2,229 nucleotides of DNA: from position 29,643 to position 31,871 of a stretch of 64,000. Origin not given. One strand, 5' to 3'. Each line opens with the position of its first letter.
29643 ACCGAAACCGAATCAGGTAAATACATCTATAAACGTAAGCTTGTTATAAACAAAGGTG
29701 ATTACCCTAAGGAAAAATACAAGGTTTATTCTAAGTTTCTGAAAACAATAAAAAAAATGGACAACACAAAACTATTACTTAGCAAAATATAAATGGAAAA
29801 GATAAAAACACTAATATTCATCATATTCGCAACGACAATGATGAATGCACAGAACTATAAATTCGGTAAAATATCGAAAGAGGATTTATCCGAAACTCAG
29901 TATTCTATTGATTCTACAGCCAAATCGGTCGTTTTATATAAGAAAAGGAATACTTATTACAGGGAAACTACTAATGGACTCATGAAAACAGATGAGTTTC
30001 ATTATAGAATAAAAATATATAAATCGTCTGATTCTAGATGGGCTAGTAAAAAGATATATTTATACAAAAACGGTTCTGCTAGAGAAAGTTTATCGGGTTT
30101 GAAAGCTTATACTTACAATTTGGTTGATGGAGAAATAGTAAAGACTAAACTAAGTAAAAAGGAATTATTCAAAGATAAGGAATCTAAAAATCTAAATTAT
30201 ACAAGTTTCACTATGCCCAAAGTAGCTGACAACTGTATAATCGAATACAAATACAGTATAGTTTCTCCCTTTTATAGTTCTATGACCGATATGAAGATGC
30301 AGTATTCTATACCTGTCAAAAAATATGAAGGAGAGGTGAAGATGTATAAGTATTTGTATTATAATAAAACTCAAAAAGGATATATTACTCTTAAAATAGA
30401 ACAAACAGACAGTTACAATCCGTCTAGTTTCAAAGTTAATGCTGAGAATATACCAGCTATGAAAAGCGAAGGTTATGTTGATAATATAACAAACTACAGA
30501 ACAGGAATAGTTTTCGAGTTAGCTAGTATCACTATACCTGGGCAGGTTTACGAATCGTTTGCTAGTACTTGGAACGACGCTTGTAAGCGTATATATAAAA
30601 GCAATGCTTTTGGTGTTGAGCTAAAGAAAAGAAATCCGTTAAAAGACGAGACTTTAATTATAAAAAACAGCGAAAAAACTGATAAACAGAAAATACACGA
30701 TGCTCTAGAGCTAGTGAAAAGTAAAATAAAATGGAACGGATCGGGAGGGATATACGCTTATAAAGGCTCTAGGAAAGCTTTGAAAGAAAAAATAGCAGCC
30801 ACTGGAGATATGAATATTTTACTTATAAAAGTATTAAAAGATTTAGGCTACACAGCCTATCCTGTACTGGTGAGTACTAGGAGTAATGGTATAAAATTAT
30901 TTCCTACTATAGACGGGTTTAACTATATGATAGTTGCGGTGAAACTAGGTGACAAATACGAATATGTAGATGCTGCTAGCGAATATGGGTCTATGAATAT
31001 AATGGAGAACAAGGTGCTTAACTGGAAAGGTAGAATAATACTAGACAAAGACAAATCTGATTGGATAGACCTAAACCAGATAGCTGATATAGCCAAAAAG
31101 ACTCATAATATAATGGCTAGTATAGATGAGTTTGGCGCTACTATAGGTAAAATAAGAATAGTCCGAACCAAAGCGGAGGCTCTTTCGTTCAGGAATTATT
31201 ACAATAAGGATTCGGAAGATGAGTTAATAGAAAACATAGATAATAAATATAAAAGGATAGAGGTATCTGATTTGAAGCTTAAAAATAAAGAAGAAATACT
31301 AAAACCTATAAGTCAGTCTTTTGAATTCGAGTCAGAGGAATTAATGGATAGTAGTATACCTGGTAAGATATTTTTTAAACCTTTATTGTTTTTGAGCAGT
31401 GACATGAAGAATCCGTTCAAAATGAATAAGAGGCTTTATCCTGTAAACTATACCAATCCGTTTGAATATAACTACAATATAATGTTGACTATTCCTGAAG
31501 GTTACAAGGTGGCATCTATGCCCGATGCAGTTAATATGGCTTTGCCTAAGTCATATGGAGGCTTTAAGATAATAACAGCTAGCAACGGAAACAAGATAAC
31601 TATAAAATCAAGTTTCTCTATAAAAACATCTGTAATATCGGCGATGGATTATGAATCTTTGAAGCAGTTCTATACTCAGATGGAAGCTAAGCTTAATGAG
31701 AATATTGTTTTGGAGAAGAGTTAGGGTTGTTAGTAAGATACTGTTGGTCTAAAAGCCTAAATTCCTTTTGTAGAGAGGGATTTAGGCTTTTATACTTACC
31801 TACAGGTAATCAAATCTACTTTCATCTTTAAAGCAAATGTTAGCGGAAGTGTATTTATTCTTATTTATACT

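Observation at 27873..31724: Translationally coupled pair of DUF3857/transglutaminase-like proteins: one with intact Cys-His-Asp core, the paralog a predicted pseudo-enzyme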

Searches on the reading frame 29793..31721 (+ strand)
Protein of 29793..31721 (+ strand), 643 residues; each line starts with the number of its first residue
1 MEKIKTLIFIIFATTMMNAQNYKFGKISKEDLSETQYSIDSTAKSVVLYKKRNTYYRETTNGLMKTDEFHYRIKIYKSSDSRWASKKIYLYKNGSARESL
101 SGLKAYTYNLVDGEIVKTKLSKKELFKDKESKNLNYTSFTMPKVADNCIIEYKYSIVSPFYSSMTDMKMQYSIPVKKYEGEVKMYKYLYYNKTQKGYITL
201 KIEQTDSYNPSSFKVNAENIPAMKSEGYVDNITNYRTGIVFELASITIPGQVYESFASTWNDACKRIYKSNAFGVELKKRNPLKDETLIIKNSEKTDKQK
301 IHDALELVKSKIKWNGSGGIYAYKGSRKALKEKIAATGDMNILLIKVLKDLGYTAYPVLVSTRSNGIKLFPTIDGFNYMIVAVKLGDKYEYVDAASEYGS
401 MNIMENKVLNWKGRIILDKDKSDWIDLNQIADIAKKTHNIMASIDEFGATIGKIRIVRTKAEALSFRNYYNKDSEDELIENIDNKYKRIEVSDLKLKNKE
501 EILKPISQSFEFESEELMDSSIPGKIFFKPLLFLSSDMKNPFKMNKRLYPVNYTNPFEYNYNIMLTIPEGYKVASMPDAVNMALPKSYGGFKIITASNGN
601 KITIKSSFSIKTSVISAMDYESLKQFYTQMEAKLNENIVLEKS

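Call 6: search_protein_families(library=pfam, proteins=[window:29793-31721:+], max_evalue=1)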
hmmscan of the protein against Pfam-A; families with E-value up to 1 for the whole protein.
window:29793-31721:+ (643 aa): 2 families
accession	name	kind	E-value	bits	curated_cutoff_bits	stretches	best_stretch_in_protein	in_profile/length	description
PF12969.12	DUF3857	-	8.3e-06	26.4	24.6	1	69-209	9-157/170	Domain of Unknown Function with PDB structure (DUF3857)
PF12970.12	DUF3858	-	6.3e-05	23.5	27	1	559-639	37-115/116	Domain of Unknown Function with PDB structure (DUF3858)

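Call 9: search_solved_structures(query=window:29793-31721:+, max_evalue=1, show_alignments=2)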
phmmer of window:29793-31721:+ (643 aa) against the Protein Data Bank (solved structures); distinct sequences matched with E-value up to 1: 0.

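Call 11: search_protein_families(library=ncbifam, proteins=[window:29793-31721:+], max_evalue=1)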
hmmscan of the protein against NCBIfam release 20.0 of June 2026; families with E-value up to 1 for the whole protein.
window:29793-31721:+ (643 aa): 0 families

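Call 13: find_homologous_proteins(query=window:29793-31721:+, max_evalue=0.00001)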
Query window:29793-31721:+ (643 aa): 400 proteins with E <= 0.00001 among 8000 candidates; the best 120 are listed.
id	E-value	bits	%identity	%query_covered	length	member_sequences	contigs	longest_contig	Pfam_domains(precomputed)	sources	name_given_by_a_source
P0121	0.0e+0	1403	100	100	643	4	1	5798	PF12969.13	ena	-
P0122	1.7e-155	537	43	100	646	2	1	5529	-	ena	-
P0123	2.3e-153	530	41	99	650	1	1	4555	PF12969.13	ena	-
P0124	6.9e-153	529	40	99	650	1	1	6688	PF12969.13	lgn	-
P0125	8.5e-152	525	41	99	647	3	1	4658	PF12969.13,PF01841.26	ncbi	-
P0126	1.1e-149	518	41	100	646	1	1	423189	-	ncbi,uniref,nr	ncbi:hypothetical protein R3X25_10800 [Lutibacter sp. TH_r2]|uniref:hypothetical protein n=1 Tax=Lut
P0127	6.1e-149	516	41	98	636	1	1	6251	PF12969.13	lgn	-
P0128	1.0e-148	515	43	99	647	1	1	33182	-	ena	-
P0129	4.8e-140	486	39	100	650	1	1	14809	-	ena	-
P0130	2.1e-136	474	39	100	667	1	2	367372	-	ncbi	-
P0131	3.2e-135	470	37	97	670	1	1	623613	PF12969.13,PF01841.26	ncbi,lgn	-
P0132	9.0e-135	469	40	100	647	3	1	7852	-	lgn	-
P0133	6.5e-134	466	39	100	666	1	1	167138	PF12969.13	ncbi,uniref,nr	ncbi:DUF3857 domain-containing protein [uncultured Algibacter sp.]|uniref:DUF3857 domain-containing 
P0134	1.0e-133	465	38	100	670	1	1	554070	PF12969.13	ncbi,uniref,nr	ncbi:DUF3857 domain-containing protein [Flavivirga aquimarina]|uniref:DUF3857 domain-containing prot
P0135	1.7e-133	464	41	94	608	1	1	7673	-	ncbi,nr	ncbi:MAG TPA: hypothetical protein VJ970_06920, partial [Flavobacteriaceae bacterium]|nr:hypothetica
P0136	6.5e-133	463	38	99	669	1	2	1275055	PF12969.13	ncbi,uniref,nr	ncbi:DUF3857 domain-containing protein [Flavivirga jejuensis]|uniref:DUF3857 domain-containing prote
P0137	1.1e-132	462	39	100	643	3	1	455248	PF12969.13,PF01841.26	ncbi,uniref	ncbi:DUF3857 domain-containing protein [Pseudotenacibaculum haliotis]|uniref:DUF3857 domain-containi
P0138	1.2e-132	462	39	100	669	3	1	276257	PF12969.13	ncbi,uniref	ncbi:DUF3857 domain-containing protein [Seonamhaeicola sp. NFXS20]|uniref:DUF3857 domain-containing 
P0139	1.6e-132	461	38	100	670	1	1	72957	PF12969.13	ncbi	-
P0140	1.7e-132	461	39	100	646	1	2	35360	PF12969.13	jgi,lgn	jgi:hypothetical protein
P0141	2.0e-132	461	38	100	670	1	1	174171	PF12969.13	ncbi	-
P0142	2.7e-132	461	39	100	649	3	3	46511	PF12969.13,PF01841.26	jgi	-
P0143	2.8e-132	460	39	100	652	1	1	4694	PF12969.13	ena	-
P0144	6.4e-132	459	38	100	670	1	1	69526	PF12969.13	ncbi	-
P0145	6.6e-132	459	38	99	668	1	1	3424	PF12969.13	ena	-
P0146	1.8e-131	458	38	100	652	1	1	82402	PF12969.13,PF01841.26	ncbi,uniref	ncbi:DUF3857 domain-containing protein [Algibacter sp. 2305UL17-15]|uniref:transglutaminase domain-c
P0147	3.4e-131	457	38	99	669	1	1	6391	PF12969.13,PF01841.26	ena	-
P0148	3.9e-131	457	39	99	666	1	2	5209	PF12969.13,PF01841.26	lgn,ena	-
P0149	6.1e-131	456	38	99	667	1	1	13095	PF01841.26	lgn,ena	-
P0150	1.1e-130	455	36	100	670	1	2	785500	PF12969.13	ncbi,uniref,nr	ncbi:DUF3857 domain-containing protein [Flavivirga amylovorans]|uniref:DUF3857 domain-containing pro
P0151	2.3e-130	454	37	100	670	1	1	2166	PF12969.13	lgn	-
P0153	2.6e-130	454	40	99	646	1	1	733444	PF12969.13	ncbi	-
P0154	2.7e-130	454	39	100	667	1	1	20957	PF12969.13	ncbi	-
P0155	1.3e-129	452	38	100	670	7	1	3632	PF12969.13,PF01841.26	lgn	-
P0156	1.7e-129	451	38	100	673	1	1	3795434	PF12969.13,PF01841.26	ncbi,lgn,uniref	ncbi:DUF3857 domain-containing protein [Algibacter sp. R77976]|uniref:DUF3857 domain-containing prot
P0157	3.1e-129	450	39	100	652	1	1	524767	PF12969.13,PF01841.26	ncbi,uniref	ncbi:hypothetical protein GCM10023311_17810 [Flaviramulus aquimarinus]|uniref:DUF3857 domain-contain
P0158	5.6e-129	450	37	100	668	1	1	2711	PF12969.13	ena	-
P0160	1.6e-128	448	37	97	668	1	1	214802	PF12969.13,PF01841.26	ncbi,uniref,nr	ncbi:DUF3857 domain-containing protein [Tamlana haliotis]|uniref:DUF3857 domain-containing protein n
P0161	1.7e-128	448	36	99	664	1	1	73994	PF12969.13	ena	-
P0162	2.1e-128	448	38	100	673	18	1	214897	PF12969.13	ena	-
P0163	3.0e-128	447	39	98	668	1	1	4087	PF12969.13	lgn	-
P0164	5.4e-128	446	36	99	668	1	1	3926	PF12969.13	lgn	-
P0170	2.0e-127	444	37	100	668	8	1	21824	PF12969.13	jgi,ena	-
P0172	2.6e-127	444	38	100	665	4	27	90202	PF12969.13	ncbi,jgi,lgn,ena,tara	jgi:hypothetical protein|tara:strand:- start:44 stop:2041 length:1998 start_codon:yes stop_codon:yes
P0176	3.9e-127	444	38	99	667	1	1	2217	PF12969.13,PF01841.26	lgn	-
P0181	1.0e-126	442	39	97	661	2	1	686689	PF12969.13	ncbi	-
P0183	1.5e-126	442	37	99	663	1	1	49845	PF12969.13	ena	-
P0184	2.1e-126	441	37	100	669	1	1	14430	PF12969.13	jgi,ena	-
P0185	4.2e-126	440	37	100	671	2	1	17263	PF12969.13,PF01841.26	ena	-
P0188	9.0e-126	439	37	99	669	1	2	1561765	PF12969.13,PF01841.26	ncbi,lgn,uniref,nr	ncbi:DUF3857 domain-containing protein [Gaetbulibacter saemankumensis]|uniref:DUF3857 domain-contain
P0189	9.2e-126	439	36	100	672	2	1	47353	PF12969.13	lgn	-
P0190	1.3e-125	438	38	100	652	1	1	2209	PF01841.26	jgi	jgi:hypothetical protein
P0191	2.3e-125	438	37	100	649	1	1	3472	PF01841.26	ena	-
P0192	2.6e-125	438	36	97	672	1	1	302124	PF12969.13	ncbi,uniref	ncbi:DUF3857 domain-containing protein [Sungkyunkwania multivorans]|uniref:DUF3857 domain-containing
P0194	4.4e-125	437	38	100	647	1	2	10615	PF01841.26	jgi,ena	-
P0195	5.1e-125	437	39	100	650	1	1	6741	PF01841.26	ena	-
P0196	6.1e-125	436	38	97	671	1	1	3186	PF12969.13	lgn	-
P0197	9.3e-125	436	37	100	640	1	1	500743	PF12969.13,PF01841.26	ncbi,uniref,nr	ncbi:DUF3857 domain-containing protein [Hyunsoonleella ulvae]|uniref:DUF3857 domain-containing prote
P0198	9.9e-125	436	36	100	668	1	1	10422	PF01841.26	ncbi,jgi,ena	-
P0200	1.7e-124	435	38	99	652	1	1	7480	PF01841.26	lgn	-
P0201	1.7e-124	435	35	100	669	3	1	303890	PF01841.26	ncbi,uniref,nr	ncbi:transglutaminase domain-containing protein [Flagellimonas algicola]|uniref:Transglutaminase n=1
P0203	3.1e-124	434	37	99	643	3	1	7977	PF01841.26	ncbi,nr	ncbi:MAG: DUF3857 domain-containing protein [Flavobacteriaceae bacterium]|nr:DUF3857 domain-containi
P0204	4.3e-124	433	36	99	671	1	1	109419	PF12969.13,PF01841.26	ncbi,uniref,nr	ncbi:DUF3857 domain-containing protein [Tamlana agarivorans]|uniref:DUF3857 domain-containing protei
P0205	6.1e-124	433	37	99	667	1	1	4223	PF12969.13,PF01841.26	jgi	-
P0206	8.6e-124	432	38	100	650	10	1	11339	PF12969.13,PF01841.26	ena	-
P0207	1.2e-123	432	35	99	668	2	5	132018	PF12969.13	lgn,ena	-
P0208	1.9e-123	431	37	99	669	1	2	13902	PF12969.13,PF01841.26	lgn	-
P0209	2.0e-123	431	37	99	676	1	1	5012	PF12969.13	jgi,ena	-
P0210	3.4e-123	430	36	100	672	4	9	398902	PF12969.13,PF01841.26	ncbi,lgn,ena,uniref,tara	ncbi:DUF3857 domain-containing protein [Yeosuana marina]|uniref:DUF3857 domain-containing protein n=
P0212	5.4e-123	430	36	99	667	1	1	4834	PF12969.13,PF01841.26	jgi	-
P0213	8.1e-123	429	37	100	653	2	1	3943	PF12969.13,PF01841.26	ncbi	-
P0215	9.9e-123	429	37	99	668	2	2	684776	PF12969.13,PF01841.26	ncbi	-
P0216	1.2e-122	429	38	97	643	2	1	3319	PF12969.13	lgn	-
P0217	1.5e-122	428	36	99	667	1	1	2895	PF12969.13,PF01841.26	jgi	-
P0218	1.7e-122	428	38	100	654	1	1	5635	PF12969.13,PF01841.26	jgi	jgi:hypothetical protein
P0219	2.4e-122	428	37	99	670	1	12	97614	PF12969.13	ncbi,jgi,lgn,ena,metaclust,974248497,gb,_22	metaclust:\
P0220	2.5e-122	428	36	100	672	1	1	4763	PF12969.13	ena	-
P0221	2.8e-122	427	36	99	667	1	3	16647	PF12969.13,PF01841.26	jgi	-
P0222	3.3e-122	427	37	100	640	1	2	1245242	PF12969.13,PF01841.26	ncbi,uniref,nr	ncbi:DUF3857 domain-containing protein [Hyunsoonleella pacifica]|uniref:DUF3857 domain-containing pr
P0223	3.4e-122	427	34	100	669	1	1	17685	PF12969.13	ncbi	ncbi:MAG: DUF3857 domain-containing protein [Bacteroidota bacterium]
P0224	3.4e-122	427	36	99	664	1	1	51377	PF12969.13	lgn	-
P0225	3.9e-122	427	38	100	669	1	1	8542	PF01841.26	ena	-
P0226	5.0e-122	427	36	99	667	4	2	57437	PF12969.13,PF01841.26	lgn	-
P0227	1.4e-121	425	34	100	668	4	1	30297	PF01841.26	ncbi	-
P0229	1.5e-121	425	37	97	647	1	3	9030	PF12969.13,PF01841.26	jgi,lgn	jgi:hypothetical protein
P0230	2.7e-121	424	37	100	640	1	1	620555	PF12969.13,PF01841.26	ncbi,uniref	ncbi:DUF3857 domain-containing protein [Hyunsoonleella sp. 2307UL5-6]|uniref:DUF3857 domain-containi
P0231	3.1e-121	424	35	99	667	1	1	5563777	PF12969.13,PF01841.26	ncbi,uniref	ncbi:transglutaminase domain-containing protein [Kordia sp.]|uniref:transglutaminase domain-containi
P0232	4.4e-121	424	36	100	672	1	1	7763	PF12970.13,PF12969.13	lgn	-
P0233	5.5e-121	423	37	100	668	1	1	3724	PF12969.13,PF01841.26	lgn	-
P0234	6.0e-121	423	37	97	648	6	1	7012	PF12969.13,PF01841.26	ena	-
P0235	1.2e-120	422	36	99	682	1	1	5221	PF12969.13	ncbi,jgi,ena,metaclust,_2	metaclust:\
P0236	1.3e-120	422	35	100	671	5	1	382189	PF12969.13,PF01841.26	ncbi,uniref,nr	ncbi:DUF3857 domain-containing protein [Gilvibacter sediminis]|uniref:DUF3857 domain-containing prot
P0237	1.5e-120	422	36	100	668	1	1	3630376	PF12969.13,PF01841.26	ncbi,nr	ncbi:DUF3857 domain-containing protein [Flavobacteriaceae bacterium GSB9]|nr:DUF3857 domain-containi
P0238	1.7e-120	422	36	99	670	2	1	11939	PF01841.26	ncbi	-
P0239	2.5e-120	421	35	99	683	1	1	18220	PF12969.13,PF01841.26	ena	-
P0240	5.6e-120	420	36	100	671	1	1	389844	PF01841.26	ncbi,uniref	ncbi:transglutaminase domain-containing protein [Flavisericum labens]|uniref:transglutaminase domain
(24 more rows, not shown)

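Call 23: search_solved_structures(query=A2, max_evalue=1, show_alignments=2)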
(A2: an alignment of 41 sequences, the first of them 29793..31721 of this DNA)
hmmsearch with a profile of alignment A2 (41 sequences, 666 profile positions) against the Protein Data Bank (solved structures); distinct sequences matched with E-value up to 1: 2.
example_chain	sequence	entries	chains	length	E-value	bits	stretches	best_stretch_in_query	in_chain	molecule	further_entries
6vat_A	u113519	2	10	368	0.55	11.4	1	339-404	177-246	Periplasmic domain of the cardiolipin transporter protein YejM/PbgA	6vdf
6vc7_A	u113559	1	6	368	0.78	10.9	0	340-404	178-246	Periplasmic domain of the cardiolipin transporter protein YejM/PbgA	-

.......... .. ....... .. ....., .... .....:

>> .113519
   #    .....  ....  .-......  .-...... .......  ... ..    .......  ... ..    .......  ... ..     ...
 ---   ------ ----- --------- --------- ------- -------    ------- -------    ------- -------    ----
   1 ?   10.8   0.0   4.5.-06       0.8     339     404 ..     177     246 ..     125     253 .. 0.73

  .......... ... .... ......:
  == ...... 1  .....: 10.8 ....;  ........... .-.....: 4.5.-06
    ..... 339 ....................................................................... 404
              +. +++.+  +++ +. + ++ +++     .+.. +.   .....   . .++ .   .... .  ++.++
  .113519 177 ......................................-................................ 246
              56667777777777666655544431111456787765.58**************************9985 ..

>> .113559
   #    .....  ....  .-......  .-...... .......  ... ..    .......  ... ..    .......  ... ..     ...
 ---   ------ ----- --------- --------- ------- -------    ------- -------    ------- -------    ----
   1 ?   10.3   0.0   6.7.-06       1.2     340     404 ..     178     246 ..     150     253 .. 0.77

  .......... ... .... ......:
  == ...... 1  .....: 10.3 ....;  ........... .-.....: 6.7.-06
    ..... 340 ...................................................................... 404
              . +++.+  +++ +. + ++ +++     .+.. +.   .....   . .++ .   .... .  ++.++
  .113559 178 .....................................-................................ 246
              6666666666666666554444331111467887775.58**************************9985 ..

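Call 45: find_related_loci(query=A2, collection=metagenome_contigs, flank=5000)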
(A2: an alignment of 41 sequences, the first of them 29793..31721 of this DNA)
Query A2 (643 aa) in metagenome_contigs; peptide patterns used: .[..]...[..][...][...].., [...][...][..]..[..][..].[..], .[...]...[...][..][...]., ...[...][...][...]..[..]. (x = any residue, [..] = any of these).
600 stretches matched a pattern (row limit reached: there are more); 390 encode a relative of the query (tblastn E <= 1e-3); the best 80 are kept; 80 distinct loci.
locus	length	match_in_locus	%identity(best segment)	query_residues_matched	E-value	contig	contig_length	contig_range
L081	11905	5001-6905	37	3-633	4e-144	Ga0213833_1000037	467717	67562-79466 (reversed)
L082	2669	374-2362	38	8-642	3e-151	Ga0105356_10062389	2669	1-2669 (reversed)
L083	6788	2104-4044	40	1-643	2e-142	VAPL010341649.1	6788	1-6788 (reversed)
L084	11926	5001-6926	37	5-642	1e-140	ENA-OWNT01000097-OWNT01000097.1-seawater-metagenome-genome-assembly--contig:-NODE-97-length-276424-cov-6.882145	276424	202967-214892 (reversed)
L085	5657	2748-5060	38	7-642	1e-139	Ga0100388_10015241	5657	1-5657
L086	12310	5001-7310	39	1-642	1e-138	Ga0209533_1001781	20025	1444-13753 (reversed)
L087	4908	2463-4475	37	3-643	1e-135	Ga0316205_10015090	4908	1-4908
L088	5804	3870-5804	36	1-640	2e-133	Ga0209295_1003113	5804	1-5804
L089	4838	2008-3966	38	3-642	3e-134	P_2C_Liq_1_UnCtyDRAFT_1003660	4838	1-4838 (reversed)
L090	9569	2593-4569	38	8-639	3e-131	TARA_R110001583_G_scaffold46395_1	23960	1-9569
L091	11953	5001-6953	36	19-643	4e-130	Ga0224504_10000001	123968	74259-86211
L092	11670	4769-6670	38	19-642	1e-129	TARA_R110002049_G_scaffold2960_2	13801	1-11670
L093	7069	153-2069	38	4-640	2e-129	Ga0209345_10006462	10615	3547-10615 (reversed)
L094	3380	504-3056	36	1-643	2e-133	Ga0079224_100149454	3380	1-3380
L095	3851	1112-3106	36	8-642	5e-132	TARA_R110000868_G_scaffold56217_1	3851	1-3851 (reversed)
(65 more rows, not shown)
